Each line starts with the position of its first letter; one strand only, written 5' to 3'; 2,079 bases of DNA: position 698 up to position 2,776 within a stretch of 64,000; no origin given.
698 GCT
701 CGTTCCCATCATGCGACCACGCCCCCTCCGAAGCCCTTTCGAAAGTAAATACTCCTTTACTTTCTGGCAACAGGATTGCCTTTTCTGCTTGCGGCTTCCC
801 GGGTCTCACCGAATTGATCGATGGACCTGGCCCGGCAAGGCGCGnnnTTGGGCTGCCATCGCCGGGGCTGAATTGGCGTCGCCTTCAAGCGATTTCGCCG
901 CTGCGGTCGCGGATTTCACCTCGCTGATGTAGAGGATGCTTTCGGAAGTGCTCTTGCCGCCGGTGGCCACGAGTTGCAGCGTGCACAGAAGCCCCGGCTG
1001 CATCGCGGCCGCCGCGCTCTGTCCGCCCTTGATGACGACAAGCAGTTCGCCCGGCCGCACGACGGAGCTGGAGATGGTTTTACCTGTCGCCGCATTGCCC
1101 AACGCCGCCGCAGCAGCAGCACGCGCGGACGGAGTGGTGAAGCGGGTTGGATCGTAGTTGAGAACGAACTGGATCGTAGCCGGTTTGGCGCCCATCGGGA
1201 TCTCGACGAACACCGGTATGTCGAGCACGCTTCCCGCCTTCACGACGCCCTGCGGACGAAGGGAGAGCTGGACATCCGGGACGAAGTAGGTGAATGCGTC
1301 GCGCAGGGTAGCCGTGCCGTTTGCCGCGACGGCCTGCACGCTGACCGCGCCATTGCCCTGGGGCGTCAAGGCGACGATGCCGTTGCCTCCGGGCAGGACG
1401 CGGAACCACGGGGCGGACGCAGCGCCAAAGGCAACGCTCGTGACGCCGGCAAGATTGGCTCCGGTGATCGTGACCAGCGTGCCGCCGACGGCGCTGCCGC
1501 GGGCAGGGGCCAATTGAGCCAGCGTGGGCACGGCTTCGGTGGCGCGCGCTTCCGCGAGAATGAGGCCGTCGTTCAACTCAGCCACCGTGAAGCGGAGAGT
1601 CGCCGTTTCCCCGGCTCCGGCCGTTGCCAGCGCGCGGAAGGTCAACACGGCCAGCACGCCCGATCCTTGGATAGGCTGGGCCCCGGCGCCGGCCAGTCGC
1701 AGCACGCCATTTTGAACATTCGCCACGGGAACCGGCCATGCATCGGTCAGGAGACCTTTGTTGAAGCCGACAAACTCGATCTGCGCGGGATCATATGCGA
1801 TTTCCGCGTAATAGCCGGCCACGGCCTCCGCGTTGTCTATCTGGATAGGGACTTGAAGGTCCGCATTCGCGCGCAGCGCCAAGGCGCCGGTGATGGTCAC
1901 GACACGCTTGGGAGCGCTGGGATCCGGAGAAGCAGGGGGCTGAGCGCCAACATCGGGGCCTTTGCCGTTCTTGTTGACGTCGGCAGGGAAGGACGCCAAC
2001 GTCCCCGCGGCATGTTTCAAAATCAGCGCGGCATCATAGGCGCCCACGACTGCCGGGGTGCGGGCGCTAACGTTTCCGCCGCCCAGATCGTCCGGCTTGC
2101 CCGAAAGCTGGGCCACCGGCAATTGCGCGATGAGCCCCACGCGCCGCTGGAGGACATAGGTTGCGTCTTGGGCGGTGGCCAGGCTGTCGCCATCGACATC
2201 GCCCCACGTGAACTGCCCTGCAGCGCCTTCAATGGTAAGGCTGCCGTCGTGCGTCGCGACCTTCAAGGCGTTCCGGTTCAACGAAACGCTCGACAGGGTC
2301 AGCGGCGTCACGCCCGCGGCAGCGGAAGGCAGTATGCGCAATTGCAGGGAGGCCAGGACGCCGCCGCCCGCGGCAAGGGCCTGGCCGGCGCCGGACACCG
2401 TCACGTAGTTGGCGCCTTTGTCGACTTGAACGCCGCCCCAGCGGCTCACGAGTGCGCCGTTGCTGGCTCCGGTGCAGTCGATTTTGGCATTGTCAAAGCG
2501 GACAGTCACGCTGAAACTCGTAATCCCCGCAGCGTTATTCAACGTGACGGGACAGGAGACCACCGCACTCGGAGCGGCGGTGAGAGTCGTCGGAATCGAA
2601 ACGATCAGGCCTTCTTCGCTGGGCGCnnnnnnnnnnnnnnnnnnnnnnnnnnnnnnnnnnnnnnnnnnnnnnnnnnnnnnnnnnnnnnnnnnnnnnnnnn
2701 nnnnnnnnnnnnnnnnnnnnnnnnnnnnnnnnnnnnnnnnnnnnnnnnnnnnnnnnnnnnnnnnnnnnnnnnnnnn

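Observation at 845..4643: Scaffoldin-like giant surface protein (two cohesin-like domains plus dockerin-like repeat) adjacent to a dockerin/TSP3 protein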

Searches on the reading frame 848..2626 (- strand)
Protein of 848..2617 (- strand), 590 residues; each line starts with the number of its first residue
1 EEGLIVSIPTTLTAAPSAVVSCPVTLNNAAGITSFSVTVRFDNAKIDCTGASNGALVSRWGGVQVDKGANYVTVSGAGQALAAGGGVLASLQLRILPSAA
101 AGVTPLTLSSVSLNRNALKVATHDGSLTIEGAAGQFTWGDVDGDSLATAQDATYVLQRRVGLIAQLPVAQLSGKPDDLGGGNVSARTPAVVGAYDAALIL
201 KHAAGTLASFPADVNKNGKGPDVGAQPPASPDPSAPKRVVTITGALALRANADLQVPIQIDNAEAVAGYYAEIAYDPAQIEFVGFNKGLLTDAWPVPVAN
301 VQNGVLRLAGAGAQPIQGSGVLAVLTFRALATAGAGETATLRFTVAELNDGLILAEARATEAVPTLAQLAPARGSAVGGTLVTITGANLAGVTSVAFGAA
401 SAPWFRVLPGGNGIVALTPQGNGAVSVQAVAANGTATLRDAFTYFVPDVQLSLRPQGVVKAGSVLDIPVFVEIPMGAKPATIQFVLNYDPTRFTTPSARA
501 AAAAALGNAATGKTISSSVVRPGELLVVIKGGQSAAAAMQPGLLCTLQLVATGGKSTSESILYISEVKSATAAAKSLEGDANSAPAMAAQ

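Call 12: find_homologous_proteins(query=window:848-2617:-)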
Query seq(590 aa) (590 aa): 7 proteins with E <= 0.001 among 8000 candidates.
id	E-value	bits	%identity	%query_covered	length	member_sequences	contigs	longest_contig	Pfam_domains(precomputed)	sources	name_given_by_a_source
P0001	0.0e+0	1227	100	100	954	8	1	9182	PF01833.31,PF00963.25,PF16403.12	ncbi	-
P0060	7.4e-104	367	39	99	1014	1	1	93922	PF01833.31,PF00963.25,PF16403.12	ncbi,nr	ncbi:MAG: DUF5011 domain-containing protein [Candidatus Hydrogenedentes bacterium]|nr:DUF5011 domain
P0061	1.3e-13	69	38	22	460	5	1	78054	PF14312.13,PF01833.31,PF20144.6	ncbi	ncbi:MAG: IPT/TIG domain-containing protein, partial [Thermoguttaceae bacterium]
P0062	2.2e-10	58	42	16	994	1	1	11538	PF01833.31,PF00415.25,PF13540.13,PF25384.2,PF25390.2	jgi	jgi:alpha-tubulin suppressor-like RCC1 family protein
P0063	1.7e-6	45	22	56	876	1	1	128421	PF26182.1,PF18962.8,PF02368.25,PF26918.1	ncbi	-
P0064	2.6e-6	45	34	15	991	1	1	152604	PF28433.1,PF01833.31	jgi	jgi:hypothetical protein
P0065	6.5e-5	40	35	16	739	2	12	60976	PF01833.31,PF20144.6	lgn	-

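Call 13: find_encoding_contigs(protein=P0060, flank=10000, max_places=6)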
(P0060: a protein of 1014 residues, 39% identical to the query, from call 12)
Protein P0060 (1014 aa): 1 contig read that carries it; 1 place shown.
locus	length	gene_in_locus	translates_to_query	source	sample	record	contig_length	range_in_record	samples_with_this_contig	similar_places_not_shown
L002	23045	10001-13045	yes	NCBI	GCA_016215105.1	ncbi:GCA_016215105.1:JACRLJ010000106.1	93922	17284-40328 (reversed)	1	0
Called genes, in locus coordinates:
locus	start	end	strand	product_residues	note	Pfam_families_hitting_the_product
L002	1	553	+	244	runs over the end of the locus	-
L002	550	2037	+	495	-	PF00404:Dockerin_1 (faint), PF17210:SdrD_B (faint), PF13620:CarboxypepD_reg (weak), PF22904:NOMO1-like_2nd (faint), PF14686:fn3_3 (faint), PF13620:CarboxypepD_reg, PF13715:CarbopepD_reg_2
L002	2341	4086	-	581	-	-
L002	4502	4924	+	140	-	PF22468:ACT_9 (faint), PF13740:ACT_6 (faint), PF01842:ACT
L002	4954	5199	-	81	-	PF00534:Glycos_transf_1 (faint)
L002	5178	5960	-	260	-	PF13439:Glyco_transf_4, PF13579:Glyco_trans_4_4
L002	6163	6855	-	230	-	-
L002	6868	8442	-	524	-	-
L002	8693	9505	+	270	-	PF00795:CN_hydrolase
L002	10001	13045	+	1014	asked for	PF16403:Bact_surface_Ig-like, PF00963:Cohesin, PF01833:TIG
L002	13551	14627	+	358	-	PF01078:Mg_chelatase (faint), PF00158:Sigma54_activat, PF14532:Sigma54_activ_2, PF00004:AAA (weak), PF07724:AAA_2 (weak), PF07728:AAA_5 (weak), PF25601:AAA_lid_14, PF02954:HTH_8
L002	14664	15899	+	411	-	PF02563:Poly_export, PF10531:SLBB (weak), PF22461:SLBB_2 (weak), PF10531:SLBB (weak), PF22461:SLBB_2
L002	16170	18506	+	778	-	PF10609:ParA (faint), PF01656:CbiA, PF13614:AAA_31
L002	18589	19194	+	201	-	PF00132:Hexapep, PF14602:Hexapep_2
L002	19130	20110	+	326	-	PF03808:Glyco_tran_WecG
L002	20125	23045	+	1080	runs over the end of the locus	PF12895:ANAPC3 (faint), PF13424:TPR_12 (faint), PF13428:TPR_14 (faint), PF13429:TPR_15 (faint), PF24575:TPR_Slam (faint), PF07719:TPR_2 (faint), PF13432:TPR_16, PF14559:TPR_19, +9 more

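Call 47: predict_structure(alignment_id=A6)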
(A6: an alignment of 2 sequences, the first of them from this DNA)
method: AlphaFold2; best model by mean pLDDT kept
length: 593 residues; sequences in the alignment: 2
mean_pLDDT: 49.7   pTM: 0.28
mean pLDDT of the five models: 49.7, 49.4, 48.0, 46.4, 43.5
residues with pLDDT >= 90: 5; 70-90: 122; 50-70: 168; < 50: 298
segments of 3 or more residues with pLDDT < 50: 1-5, 118-251, 337-341, 346-349, 352-450, 459-461, 500-515, 536-540, 557-563, 575-593
pLDDT, mean of each block of 10 residues (from residue 1): 51 82 87 77 87 83 76 85 73 89 76 61 29 29 25 29 27 27 22 23 26 24 24 28 40 60 60 65 73 65 66 60 68 57 51 35 22 21 25 26 26 28 25 25 37 54 61 63 70 61 34 52 68 56 67 55 54 45 26 22
secondary structure, 60 per line:
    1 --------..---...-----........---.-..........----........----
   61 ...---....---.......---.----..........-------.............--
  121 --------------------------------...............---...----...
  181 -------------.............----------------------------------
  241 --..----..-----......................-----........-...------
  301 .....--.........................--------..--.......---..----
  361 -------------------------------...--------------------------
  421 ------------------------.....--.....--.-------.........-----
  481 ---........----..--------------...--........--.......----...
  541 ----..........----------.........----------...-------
elements in order: E14-16 E22-29 E35-44 E49-56 E67-70 E74-80 E89-98 E106-118 H153-167 H194-206 E256-277 E283-290 E301-305 E308-332 E345-351 E445-449 E452-456 E467-475 E484-491 E517-524 E527-533 E545-554 E565-573

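Call 48: search_protein_representatives(alignment_id=A6)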
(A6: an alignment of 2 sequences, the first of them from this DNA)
Query: 2 sequences, 614 profile positions. Proteins with E-value up to 0.001 (for the whole library): 17764; up to 1e-10: 6363; up to 1e-30: 1212. The best 150 are listed.
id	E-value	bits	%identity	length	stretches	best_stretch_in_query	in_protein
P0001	0.0e+00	1093.7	-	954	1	1-610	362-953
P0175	4.0e-266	900.9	-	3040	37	378-451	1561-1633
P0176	1.6e-244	829.6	-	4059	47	376-460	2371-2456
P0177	4.3e-243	824.8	-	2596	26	378-459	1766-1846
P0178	2.3e-227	772.9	-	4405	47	376-462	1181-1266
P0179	4.4e-222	755.4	-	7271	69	378-460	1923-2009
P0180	4.2e-206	702.7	-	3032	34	372-459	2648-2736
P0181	9.6e-176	602.4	-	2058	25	378-452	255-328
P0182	3.8e-172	590.5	-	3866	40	377-460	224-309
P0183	2.6e-161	554.7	-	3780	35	372-459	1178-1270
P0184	3.0e-161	554.5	-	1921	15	379-462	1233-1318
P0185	7.7e-160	549.9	-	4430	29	378-462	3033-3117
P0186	6.9e-155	533.5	-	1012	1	5-600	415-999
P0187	3.6e-150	517.9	-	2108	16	379-515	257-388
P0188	5.0e-150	517.5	-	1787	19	371-462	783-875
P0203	1.0e-133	463.6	-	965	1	3-604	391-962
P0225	1.4e-115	403.6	-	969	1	5-591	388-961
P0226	1.9e-114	399.9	-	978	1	6-607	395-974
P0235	3.7e-107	375.8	-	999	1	6-603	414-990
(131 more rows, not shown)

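Call 53: find_encoding_contigs(protein=P0186, flank=6000, max_places=2)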
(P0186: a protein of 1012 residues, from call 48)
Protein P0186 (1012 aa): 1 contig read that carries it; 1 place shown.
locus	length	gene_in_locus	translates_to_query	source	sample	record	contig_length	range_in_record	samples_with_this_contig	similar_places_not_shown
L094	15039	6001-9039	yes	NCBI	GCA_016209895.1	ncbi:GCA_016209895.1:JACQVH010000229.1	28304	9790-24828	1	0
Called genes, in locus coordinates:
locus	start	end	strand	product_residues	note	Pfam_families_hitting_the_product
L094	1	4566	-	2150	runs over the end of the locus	PF00801:PKD, PF18911:PKD_4, PF22352:K319L-like_PKD (faint), PF19077:Big_13 (faint)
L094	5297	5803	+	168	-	PF18884:TSP3_bac (weak), PF00404:Dockerin_1 (weak)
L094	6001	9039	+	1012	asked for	PF16403:Bact_surface_Ig-like, PF00963:Cohesin, PF01833:TIG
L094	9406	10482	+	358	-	PF00158:Sigma54_activat, PF01078:Mg_chelatase (faint), PF14532:Sigma54_activ_2, PF07724:AAA_2 (weak), PF07728:AAA_5 (weak), PF25601:AAA_lid_14, PF02954:HTH_8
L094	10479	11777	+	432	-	PF08007:JmjC_2 (faint), PF02563:Poly_export, PF10531:SLBB (weak), PF22461:SLBB_2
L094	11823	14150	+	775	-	PF01656:CbiA (weak), PF10609:ParA (weak), PF13614:AAA_31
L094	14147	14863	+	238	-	PF14602:Hexapep_2 (weak), PF00132:Hexapep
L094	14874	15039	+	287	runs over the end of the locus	PF03808:Glyco_tran_WecG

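Call 54: find_encoding_contigs(protein=P0235, flank=6000, max_places=2)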
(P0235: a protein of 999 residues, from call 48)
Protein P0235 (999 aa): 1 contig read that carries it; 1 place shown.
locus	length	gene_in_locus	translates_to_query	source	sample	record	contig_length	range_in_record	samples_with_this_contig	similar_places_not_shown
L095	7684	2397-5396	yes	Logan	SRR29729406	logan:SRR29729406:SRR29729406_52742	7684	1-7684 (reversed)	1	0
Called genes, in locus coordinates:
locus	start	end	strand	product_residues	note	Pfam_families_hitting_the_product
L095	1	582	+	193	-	?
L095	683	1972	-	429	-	PF03446:NAD_binding_2 (weak), PF03721:UDPG_MGDP_dh_N, PF00984:UDPG_MGDP_dh, PF03720:UDPG_MGDP_dh_C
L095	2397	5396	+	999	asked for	PF16403:Bact_surface_Ig-like, PF00963:Cohesin, PF01833:TIG (weak)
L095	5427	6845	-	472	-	PF00072:Response_reg, PF00158:Sigma54_activat, PF00493:MCM (weak), PF14532:Sigma54_activ_2, PF07724:AAA_2, PF07728:AAA_5, PF25601:AAA_lid_14, PF02954:HTH_8, +2 more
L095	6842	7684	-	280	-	?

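Call 55: find_encoding_contigs(protein=P0203, flank=6000, max_places=2)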
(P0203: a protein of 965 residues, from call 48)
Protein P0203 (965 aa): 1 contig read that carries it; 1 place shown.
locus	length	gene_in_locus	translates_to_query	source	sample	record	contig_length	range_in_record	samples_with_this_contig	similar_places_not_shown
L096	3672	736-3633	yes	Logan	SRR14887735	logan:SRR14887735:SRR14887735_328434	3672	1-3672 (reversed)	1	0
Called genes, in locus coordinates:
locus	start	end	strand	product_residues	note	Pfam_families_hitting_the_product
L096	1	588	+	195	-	?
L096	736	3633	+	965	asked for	PF19077:Big_13 (faint), PF16403:Bact_surface_Ig-like, PF00963:Cohesin, PF01833:TIG (weak)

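Call 59: search_protein_families(library=ncbifam, proteins=[L002:19130-20110:+, L002:20125-23043:+, L002:550-2037:+], max_evalue=0.00001)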
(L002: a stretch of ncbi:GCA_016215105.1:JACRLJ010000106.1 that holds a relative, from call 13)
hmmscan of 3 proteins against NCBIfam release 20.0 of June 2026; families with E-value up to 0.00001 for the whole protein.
L002:19130-20110:+ (326 aa): 4 families
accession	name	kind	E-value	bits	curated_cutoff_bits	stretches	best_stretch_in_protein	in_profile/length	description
NF041872.1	EPS_EpsA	equivalog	4.8e-64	216.3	500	1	70-317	15-261/265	exopolysaccharide biosynthesis glycosyltransferase EpsA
TIGR00696.1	wecG_tagA_cpsF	superfamily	1.6e-43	148.5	69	1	126-302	4-176/178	WecB/TagA/CpsF family glycosyltransferase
NF041710.1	UDPacetylman_taseTarA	equivalog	1.3e-29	103.5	350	1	71-301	7-233/247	N-acetylglucosaminyldiphosphoundecaprenol N-acetyl-beta-D-mannosaminyltransferase TarA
NF002980.1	PRK03692.1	equivalog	1.6e-25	89.9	323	1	75-299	6-226/240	lipopolysaccharide N-acetylmannosaminouronosyltransferase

L002:20125-23043:+ (973 aa): 16 families
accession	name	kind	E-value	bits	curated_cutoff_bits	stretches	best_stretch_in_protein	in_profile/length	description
TIGR02917.1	PEP_TPR_lipo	equivalog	6.1e-54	183.2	312.2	3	136-623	118-593/899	XrtA/PEP-CTERM system TPR-repeat protein PrsT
NF040959.1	MamA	equivalog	3.9e-32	111.4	200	2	178-305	38-165/204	magnetosome protein MamA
TIGR02521.1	type_IV_pilW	equivalog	3.3e-26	92.3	154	2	190-346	44-201/234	type IV pilus biogenesis/stability protein PilW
NF052415.1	T3SS_chap_SctY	equivalog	6.1e-17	62.1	70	0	388-453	11-76/106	type III secretion apparatus assembly chaperone SctY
NF052400.1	M48_BAM_BepA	equivalog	5.2e-16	58.5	570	1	787-910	315-433/483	beta-barrel assembly-enhancing protease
NF033920.0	C39_PA2778_fam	equivalog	1.2e-15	57.6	150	0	131-206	178-253/255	PA2778 family cysteine peptidase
TIGR03939.1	PGA_TPR_OMP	equivalog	6.1e-14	51.2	366.65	1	776-964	16-196/800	poly-beta-1,6 N-acetyl-D-glucosamine export porin PgaA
TIGR00540.1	TPR_hemY_coli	hypoth_equivalog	6.6e-13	48.2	142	1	628-873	148-381/385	heme biosynthesis-associated TPR protein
NF008757.0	PRK11788.1-5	equivalog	1.5e-12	47.4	363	1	760-906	195-336/388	lipopolysaccharide assembly protein LapB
TIGR02795.1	tol_pal_ybgF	equivalog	2.6e-12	47.4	90.1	0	318-420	6-113/119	tol-pal system protein YbgF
NF033758.1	gliding_GltE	equivalog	3.6e-12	46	225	0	224-406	133-313/411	adventurous gliding motility TPR repeat lipoprotein GltE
TIGR00990.1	3a0801s09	subfamily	6.3e-12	44.9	757.25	0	191-305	345-459/615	mitochondrial import receptor subunit TOM70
NF047371.1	FlcA_CTERM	equivalog_domain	2.7e-09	36.1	300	0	31-243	186-379/646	periplasmic flagellar collar protein FlcA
NF009037.0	PRK12370.1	equivalog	4e-09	35.4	589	1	648-850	268-474/553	HilA/EilA family virulence transcriptional regulator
NF008755.0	PRK11788.1-3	equivalog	3.2e-06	26.7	430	0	717-883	186-349/388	lipopolysaccharide assembly protein LapB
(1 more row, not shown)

L002:550-2037:+ (495 aa): 1 family
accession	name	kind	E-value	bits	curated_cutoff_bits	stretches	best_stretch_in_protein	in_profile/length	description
NF052345.1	S_layer_anammox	exception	1.8e-12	45.5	1400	1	355-440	1312-1397/1596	Kustd1514 family S-layer glycoprotein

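Call 60: predict_structure(alignment_id=A7)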
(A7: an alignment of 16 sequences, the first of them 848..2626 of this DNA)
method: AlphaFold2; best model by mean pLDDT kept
length: 593 residues; sequences in the alignment: 16
mean_pLDDT: 87.7   pTM: 0.67
mean pLDDT of the five models: 87.7, 86.4, 86.3, 86.1, 85.2
residues with pLDDT >= 90: 395; 70-90: 142; 50-70: 34; < 50: 22
segments of 3 or more residues with pLDDT < 50: 1-4, 576-578, 580-593
pLDDT, mean of each block of 10 residues (from residue 1): 65 87 94 94 95 94 93 95 92 94 88 94 94 68 88 95 92 72 81 89 94 83 65 79 95 94 96 97 95 94 96 96 95 87 95 94 91 92 93 95 95 91 95 94 92 89 90 89 91 88 77 91 93 76 92 78 86 60 30 24
secondary structure, 60 per line:
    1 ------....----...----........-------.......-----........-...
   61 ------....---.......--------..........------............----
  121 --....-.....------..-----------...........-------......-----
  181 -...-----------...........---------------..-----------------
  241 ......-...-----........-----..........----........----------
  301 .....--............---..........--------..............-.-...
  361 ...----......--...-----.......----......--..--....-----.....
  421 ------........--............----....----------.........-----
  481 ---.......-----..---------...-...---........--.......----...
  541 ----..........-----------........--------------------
elements in order: E7-10 E15-17 E22-29 E37-43 E49-56 E67-70 E74-80 E89-98 E105-116 E123-126 E128-132 H152-162 H170-175 H196-206 E241-246 E248-250 E256-263 E269-278 E283-290 E301-305 E308-319 E323-332 E341-351 E358-363 E368-373 E376-378 E384-390 E395-400 E407-410 E416-420 E427-434 E437-448 E453-456 E467-475 E484-490 E507-509 E517-524 E527-533 E545-554 E566-573
